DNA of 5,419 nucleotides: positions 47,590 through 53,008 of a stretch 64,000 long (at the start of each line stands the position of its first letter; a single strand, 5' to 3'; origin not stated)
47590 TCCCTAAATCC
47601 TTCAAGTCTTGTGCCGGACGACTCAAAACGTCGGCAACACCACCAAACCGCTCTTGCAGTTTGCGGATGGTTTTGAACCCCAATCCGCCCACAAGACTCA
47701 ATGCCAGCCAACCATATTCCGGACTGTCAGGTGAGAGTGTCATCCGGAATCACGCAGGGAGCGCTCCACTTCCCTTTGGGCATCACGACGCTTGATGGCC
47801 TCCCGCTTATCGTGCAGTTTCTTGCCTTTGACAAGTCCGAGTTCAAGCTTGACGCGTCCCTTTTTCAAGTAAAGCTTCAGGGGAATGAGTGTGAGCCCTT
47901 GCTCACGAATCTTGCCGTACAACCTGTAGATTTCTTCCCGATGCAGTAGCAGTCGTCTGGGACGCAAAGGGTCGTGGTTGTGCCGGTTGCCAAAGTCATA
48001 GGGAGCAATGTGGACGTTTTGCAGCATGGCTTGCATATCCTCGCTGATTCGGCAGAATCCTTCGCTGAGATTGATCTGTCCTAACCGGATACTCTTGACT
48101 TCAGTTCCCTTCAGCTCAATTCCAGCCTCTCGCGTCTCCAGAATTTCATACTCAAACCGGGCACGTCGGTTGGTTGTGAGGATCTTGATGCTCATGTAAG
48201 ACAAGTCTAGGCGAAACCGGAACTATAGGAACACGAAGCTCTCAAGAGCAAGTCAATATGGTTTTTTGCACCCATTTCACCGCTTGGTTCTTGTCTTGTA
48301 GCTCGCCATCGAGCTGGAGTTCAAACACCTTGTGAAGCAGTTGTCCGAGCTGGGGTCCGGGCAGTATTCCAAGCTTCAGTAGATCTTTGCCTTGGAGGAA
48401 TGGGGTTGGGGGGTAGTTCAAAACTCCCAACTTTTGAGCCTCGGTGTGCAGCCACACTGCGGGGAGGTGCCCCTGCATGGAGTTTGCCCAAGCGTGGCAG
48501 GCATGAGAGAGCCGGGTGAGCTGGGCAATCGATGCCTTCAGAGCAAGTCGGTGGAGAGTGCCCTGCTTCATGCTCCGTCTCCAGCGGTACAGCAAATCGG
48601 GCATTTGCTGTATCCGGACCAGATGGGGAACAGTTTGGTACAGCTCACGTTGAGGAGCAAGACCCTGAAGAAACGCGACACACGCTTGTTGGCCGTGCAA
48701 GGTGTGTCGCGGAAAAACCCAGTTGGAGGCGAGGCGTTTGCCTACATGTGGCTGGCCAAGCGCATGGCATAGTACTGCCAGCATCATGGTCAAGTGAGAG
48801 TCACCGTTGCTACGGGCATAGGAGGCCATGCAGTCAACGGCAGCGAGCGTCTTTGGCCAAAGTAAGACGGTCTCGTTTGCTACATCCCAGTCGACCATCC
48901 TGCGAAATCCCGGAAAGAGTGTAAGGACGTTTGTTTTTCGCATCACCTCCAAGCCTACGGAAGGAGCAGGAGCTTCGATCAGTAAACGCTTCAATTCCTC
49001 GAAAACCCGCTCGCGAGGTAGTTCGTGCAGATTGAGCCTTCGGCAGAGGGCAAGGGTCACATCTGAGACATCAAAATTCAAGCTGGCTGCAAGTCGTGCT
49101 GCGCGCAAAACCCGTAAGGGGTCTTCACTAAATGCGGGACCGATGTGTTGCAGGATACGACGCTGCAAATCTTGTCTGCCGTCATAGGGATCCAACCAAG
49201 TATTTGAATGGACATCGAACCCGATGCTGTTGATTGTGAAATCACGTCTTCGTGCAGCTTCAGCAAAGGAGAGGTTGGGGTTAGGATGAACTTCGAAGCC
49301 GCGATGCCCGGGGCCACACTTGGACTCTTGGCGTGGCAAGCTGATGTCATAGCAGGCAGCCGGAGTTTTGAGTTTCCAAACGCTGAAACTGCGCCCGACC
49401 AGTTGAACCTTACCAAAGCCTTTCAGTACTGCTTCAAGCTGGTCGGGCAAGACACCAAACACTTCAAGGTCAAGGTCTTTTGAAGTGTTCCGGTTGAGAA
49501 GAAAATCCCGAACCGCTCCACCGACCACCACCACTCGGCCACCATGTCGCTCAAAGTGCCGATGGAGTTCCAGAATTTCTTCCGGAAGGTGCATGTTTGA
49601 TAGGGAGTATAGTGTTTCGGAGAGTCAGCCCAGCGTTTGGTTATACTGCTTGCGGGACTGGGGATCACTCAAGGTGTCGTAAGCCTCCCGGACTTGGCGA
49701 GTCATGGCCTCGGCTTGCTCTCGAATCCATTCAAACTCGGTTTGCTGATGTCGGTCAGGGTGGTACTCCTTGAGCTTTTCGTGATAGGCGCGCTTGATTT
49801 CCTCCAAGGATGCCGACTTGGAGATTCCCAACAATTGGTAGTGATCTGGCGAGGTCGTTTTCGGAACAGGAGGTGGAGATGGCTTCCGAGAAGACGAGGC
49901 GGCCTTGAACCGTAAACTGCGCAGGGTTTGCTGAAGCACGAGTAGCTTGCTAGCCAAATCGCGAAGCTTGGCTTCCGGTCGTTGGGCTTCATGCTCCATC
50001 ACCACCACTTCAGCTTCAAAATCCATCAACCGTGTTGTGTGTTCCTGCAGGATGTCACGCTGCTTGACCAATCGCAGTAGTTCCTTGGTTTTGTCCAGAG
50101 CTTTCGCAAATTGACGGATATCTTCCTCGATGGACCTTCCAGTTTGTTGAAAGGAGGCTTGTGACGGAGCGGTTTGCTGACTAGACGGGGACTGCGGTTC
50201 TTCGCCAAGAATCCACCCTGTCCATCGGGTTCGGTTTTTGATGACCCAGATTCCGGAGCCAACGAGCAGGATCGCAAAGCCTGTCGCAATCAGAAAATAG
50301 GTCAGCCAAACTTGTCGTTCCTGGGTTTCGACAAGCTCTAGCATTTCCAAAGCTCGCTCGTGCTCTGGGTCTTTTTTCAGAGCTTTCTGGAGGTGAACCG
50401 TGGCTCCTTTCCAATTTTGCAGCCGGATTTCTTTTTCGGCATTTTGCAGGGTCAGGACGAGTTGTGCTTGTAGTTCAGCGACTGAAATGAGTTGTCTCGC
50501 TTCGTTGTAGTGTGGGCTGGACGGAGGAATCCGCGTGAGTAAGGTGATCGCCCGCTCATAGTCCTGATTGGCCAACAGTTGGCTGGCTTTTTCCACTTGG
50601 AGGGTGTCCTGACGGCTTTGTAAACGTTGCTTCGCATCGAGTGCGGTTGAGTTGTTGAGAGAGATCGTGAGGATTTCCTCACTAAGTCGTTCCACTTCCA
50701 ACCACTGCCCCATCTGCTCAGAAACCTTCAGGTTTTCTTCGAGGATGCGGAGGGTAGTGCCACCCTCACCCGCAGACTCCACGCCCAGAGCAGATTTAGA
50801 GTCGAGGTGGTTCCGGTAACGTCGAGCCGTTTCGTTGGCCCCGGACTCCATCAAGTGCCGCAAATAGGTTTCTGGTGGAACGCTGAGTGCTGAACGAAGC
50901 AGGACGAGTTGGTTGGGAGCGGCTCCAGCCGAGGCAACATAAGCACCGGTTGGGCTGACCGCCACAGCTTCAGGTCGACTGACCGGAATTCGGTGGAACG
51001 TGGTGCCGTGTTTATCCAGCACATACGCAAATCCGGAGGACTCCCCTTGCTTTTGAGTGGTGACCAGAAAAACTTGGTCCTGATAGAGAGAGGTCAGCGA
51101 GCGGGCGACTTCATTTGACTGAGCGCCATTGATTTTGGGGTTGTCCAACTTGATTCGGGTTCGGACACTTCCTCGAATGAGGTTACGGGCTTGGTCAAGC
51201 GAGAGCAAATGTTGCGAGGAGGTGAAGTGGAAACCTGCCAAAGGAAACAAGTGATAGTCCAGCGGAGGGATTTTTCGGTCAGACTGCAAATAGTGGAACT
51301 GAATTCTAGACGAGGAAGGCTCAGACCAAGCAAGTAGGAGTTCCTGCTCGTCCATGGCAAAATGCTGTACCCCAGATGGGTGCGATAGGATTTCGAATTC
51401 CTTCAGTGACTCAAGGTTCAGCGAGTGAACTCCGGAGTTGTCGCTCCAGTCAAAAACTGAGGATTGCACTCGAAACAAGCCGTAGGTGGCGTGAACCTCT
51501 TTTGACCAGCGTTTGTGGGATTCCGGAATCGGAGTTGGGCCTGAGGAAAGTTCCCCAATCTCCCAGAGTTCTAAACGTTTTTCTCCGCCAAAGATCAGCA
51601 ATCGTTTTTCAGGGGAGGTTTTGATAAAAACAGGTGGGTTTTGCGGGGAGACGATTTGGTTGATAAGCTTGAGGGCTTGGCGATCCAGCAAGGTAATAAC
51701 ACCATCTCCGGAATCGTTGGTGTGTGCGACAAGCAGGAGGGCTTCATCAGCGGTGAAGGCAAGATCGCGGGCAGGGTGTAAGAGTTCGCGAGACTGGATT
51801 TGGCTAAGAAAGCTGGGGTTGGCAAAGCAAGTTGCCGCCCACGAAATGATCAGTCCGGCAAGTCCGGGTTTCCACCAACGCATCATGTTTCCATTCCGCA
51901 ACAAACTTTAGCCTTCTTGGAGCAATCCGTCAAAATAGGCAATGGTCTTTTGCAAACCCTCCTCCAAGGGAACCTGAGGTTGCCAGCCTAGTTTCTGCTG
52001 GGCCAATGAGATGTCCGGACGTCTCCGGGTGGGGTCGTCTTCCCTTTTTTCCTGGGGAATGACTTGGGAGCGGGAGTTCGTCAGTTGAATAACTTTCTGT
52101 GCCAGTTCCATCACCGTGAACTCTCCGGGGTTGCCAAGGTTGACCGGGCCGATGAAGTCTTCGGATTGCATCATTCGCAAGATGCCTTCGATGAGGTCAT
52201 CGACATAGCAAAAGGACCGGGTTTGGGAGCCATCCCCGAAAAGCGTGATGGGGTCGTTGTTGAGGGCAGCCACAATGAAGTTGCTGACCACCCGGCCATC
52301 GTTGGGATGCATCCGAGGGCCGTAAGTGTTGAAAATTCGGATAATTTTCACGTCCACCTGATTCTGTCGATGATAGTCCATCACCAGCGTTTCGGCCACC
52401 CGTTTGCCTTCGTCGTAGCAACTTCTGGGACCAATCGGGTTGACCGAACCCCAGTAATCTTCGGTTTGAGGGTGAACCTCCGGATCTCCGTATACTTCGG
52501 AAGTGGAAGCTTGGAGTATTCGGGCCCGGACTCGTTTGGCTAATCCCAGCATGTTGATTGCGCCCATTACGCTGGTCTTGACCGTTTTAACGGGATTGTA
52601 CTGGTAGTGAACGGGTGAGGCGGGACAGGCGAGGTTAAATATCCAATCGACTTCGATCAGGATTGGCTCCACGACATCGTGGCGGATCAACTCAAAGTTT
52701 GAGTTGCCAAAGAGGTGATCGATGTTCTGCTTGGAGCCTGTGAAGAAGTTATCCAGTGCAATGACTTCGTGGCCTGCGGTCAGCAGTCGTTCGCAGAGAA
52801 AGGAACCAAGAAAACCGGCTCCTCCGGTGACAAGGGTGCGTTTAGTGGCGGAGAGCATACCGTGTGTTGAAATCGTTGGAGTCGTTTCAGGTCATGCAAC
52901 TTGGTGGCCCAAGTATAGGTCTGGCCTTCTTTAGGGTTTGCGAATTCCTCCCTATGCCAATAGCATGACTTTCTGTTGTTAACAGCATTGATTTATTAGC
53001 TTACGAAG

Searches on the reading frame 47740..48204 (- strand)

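Call 35: search_protein_families(library=pfam, proteins=[window:47740-48204:-], max_evalue=0.0001)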
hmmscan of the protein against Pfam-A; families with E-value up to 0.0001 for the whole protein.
window:47740-48204:- (154 aa): 1 family
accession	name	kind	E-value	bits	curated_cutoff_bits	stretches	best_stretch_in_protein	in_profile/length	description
PF01668.23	SmpB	-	2e-58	196.8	27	1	10-151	2-142/143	SmpB protein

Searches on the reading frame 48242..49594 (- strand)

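Call 35: search_protein_families(library=pfam, proteins=[window:48242-49594:-], max_evalue=0.0001)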
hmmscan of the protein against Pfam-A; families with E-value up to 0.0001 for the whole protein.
window:48242-49594:- (450 aa): 2 families
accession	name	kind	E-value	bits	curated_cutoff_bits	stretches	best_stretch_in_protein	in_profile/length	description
PF01743.26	PolyA_pol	-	9.6e-17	61.9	23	1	23-148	3-125/126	Poly A polymerase head domain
PF12627.12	PolyA_pol_RNAbd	-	7.6e-06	26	22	1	174-230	2-60/64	Probable RNA and SrmB- binding site of polymerase A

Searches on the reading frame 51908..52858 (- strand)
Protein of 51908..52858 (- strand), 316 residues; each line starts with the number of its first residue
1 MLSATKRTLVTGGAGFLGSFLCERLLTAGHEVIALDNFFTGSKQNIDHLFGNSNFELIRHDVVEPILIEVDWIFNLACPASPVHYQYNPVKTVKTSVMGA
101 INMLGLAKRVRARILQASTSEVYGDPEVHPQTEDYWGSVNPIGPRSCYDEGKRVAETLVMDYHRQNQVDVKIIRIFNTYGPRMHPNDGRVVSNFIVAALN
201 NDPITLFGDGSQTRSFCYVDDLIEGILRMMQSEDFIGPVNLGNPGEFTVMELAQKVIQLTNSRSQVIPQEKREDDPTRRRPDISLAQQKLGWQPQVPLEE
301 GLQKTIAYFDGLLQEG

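Call 35: search_protein_families(library=pfam, proteins=[window:51908-52858:-], max_evalue=0.0001)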
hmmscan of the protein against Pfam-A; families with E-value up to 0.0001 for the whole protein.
window:51908-52858:- (316 aa): 6 families
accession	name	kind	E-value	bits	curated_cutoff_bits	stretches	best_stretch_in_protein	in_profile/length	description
PF16363.11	GDP_Man_Dehyd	-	1.2e-55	189.7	27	1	9-305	1-332/332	GDP-mannose 4,6 dehydratase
PF01370.27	Epimerase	-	6.2e-51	173.6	20.9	1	9-236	2-231/240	NAD dependent epimerase/dehydratase family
PF04321.23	RmlD_sub_bind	-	3.9e-12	46.3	27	1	7-284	2-256/287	RmlD substrate binding domain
PF07993.18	NAD_binding_4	-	8.8e-12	45.1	20.1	1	66-193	85-219/258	Male sterility protein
PF01073.25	3Beta_HSD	-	3.6e-10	39.8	22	1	9-222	1-221/280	3-beta hydroxysteroid dehydrogenase/isomerase family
PF02719.21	Polysacc_synt_2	-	1e-06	28.6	20.2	0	9-111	2-119/293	Polysaccharide biosynthesis protein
